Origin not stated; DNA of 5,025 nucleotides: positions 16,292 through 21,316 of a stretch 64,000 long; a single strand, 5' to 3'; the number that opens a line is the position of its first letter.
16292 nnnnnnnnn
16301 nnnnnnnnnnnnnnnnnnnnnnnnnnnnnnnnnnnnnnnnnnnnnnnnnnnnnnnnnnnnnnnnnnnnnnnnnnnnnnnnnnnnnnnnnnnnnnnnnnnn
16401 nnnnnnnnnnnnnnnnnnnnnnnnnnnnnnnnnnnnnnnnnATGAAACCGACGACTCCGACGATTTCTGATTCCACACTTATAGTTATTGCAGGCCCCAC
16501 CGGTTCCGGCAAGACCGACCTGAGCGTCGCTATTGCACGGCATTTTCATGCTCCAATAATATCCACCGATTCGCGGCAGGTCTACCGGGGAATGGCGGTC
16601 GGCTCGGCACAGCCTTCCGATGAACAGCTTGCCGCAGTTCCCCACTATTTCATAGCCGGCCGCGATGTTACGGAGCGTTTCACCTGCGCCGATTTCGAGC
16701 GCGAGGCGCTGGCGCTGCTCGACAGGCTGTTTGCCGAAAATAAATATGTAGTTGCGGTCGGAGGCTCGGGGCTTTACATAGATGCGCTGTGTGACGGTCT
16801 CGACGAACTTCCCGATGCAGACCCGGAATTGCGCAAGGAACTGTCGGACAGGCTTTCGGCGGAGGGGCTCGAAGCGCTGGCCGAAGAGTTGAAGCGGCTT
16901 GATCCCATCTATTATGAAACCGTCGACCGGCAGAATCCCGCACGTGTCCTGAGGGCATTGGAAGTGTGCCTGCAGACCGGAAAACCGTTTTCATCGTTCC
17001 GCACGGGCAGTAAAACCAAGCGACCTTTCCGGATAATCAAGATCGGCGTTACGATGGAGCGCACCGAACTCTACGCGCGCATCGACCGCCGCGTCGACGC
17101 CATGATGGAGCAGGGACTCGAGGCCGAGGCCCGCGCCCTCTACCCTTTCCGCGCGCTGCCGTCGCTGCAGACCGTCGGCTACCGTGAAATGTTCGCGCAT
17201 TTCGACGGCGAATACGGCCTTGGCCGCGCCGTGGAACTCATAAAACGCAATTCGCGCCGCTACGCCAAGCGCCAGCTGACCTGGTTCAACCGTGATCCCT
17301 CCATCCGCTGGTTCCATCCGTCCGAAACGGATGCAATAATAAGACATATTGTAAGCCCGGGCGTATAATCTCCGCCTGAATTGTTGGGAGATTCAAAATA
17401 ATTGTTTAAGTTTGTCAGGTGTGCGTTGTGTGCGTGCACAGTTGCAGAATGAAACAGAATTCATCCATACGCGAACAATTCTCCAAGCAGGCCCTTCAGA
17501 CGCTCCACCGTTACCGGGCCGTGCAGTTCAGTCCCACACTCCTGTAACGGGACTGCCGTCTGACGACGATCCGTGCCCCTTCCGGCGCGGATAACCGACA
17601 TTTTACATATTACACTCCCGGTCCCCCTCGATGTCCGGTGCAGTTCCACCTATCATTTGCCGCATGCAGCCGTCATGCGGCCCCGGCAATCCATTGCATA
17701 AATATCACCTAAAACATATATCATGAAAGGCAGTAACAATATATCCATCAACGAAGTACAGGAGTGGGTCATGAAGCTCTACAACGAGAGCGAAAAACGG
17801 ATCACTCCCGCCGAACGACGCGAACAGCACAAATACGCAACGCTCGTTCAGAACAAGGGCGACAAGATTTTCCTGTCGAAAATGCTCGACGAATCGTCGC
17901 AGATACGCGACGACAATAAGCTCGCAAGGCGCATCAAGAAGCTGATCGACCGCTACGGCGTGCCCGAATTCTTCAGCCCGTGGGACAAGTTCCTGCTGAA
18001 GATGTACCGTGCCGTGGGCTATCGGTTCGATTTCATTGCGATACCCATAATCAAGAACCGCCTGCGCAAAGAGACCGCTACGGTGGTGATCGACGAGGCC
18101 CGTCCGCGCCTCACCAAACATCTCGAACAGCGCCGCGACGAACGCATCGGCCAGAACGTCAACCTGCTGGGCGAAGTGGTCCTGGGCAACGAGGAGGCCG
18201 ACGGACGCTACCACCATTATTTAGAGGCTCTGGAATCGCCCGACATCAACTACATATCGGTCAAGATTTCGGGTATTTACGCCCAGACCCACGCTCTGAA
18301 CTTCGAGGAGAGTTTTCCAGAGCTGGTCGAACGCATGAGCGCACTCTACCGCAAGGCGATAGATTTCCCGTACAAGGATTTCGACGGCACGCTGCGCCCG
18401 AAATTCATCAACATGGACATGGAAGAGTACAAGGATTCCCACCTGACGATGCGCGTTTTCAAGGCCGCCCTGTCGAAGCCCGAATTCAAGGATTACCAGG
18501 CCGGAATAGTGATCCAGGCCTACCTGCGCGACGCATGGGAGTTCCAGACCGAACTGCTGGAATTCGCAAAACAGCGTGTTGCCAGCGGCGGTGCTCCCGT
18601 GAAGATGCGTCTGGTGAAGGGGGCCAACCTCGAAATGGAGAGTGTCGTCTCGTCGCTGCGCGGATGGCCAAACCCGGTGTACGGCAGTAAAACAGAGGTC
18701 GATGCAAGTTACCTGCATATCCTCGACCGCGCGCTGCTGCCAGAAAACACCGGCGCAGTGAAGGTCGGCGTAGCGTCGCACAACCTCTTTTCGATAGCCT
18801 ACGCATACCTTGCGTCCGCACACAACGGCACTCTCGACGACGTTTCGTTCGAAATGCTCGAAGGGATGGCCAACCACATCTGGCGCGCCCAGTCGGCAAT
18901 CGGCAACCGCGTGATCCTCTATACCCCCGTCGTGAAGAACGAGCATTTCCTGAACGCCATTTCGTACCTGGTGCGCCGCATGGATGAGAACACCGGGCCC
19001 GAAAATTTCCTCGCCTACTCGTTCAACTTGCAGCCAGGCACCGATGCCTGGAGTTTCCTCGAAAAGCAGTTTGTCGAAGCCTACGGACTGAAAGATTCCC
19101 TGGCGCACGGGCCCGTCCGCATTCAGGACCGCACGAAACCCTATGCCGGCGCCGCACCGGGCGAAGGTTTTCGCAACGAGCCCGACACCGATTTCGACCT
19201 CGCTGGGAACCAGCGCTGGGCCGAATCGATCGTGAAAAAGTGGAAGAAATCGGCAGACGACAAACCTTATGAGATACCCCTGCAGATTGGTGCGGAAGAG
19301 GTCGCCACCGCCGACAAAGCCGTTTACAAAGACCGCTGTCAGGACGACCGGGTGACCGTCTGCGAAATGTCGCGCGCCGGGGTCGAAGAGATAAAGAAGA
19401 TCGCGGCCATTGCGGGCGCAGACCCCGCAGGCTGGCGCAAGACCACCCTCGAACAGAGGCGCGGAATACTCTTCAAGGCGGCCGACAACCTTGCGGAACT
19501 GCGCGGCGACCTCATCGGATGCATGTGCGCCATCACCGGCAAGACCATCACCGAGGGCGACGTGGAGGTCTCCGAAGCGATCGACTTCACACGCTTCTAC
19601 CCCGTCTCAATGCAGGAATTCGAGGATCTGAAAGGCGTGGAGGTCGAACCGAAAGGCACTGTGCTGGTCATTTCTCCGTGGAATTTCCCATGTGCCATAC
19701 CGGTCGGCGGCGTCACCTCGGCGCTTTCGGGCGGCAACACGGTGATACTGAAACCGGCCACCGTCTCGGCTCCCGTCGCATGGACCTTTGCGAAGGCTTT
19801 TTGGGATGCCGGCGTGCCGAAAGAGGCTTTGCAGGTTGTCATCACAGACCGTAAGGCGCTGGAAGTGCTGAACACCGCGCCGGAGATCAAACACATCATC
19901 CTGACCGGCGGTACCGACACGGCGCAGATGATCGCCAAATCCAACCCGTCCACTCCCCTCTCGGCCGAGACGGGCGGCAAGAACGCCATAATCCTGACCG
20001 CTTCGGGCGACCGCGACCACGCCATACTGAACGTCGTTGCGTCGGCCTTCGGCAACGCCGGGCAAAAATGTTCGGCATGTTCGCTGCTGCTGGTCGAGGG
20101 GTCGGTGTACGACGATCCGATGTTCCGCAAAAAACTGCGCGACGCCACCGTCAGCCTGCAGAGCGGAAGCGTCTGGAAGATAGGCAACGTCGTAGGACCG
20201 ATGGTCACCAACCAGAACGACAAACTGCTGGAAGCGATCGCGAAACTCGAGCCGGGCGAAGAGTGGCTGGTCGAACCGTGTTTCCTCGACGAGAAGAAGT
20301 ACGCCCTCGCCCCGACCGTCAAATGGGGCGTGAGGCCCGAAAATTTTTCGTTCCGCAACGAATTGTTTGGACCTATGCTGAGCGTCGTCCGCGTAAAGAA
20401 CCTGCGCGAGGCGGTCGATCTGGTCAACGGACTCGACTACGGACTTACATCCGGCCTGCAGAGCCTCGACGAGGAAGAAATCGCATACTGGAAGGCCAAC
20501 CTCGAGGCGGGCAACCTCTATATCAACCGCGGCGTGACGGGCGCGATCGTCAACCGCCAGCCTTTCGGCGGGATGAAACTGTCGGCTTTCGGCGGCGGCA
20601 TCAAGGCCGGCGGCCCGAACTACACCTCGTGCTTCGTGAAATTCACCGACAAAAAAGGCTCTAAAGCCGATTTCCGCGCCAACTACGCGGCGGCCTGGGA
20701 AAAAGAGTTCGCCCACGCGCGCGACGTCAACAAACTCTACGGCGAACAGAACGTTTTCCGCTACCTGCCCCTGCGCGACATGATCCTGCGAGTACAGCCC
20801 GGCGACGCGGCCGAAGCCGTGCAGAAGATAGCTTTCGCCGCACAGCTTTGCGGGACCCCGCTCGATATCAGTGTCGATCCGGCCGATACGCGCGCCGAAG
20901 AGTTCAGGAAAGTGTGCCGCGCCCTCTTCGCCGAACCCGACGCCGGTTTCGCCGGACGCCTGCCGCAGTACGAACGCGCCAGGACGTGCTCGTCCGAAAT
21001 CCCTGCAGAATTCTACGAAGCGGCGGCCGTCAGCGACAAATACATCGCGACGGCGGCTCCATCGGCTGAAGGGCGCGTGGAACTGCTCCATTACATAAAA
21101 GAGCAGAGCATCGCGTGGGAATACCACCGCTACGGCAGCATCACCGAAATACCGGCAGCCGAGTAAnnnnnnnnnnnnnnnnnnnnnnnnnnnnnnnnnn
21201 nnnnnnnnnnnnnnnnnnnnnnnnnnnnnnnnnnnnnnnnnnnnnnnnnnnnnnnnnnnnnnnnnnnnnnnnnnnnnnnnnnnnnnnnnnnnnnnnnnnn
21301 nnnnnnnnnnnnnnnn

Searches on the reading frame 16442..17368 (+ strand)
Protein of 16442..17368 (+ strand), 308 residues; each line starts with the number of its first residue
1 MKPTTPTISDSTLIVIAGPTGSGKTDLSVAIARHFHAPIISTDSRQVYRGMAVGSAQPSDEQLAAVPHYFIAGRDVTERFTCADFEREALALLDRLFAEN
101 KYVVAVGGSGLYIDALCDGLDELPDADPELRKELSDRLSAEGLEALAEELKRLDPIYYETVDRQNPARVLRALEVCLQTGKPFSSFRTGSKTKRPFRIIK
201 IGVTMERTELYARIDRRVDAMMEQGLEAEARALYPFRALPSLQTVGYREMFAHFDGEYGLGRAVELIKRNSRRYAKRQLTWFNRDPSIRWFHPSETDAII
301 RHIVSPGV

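Call 34: search_protein_families(library=pfam, proteins=[window:16442-17368:+], max_evalue=0.0001)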
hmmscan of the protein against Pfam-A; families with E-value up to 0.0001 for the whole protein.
window:16442-17368:+ (308 aa): 3 families
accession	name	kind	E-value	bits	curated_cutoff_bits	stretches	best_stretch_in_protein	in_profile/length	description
PF01715.23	IPPT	-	1.5e-81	274.1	23.6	1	46-285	1-243/243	IPP transferase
PF01745.22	IPT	-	3.9e-12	46.5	20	1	13-109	3-99/233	Isopentenyl transferase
PF13238.12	AAA_18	-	1.9e-05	25.5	29.4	0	14-46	1-30/128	AAA domain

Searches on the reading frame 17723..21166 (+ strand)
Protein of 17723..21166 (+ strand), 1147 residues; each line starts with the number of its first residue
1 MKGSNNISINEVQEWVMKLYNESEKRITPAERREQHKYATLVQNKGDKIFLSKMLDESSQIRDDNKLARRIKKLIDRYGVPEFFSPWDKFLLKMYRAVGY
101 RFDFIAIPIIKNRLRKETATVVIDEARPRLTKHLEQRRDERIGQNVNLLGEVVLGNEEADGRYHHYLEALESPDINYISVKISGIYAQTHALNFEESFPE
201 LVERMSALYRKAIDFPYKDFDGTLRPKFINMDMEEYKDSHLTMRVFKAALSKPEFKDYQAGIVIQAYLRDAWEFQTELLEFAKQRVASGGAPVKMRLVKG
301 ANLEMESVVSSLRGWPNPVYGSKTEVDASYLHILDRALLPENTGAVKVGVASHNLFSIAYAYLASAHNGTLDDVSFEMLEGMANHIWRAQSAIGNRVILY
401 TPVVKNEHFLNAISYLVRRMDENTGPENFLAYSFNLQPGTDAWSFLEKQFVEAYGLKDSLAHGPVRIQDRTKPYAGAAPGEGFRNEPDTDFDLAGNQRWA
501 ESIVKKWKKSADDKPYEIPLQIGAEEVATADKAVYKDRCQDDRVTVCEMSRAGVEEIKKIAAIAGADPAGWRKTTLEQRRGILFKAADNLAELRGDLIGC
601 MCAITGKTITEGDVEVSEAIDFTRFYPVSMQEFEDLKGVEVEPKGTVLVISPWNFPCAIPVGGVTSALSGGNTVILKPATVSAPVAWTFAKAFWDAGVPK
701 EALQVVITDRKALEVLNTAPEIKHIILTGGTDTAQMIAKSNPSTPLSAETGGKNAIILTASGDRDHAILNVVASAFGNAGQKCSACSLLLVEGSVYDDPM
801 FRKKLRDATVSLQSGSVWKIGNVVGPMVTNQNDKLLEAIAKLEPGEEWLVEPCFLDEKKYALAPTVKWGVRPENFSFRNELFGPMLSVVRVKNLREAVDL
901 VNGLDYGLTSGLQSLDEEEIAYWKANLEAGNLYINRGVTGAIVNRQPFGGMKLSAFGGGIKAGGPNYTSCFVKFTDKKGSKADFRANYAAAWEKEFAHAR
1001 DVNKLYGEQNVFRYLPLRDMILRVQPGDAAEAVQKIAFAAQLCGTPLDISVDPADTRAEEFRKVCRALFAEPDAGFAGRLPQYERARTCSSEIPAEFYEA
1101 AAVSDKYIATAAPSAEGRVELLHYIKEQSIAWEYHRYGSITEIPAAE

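Call 34: search_protein_families(library=pfam, proteins=[window:17723-21166:+], max_evalue=0.0001)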
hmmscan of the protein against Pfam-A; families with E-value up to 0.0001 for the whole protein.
window:17723-21166:+ (1147 aa): 2 families
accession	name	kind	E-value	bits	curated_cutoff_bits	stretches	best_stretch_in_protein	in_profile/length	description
PF00171.27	Aldedh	-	9.5e-103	344.6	23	1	536-969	10-453/461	Aldehyde dehydrogenase family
PF01619.24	Pro_dh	-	4e-59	200.9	27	1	131-430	2-276/278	Proline dehydrogenase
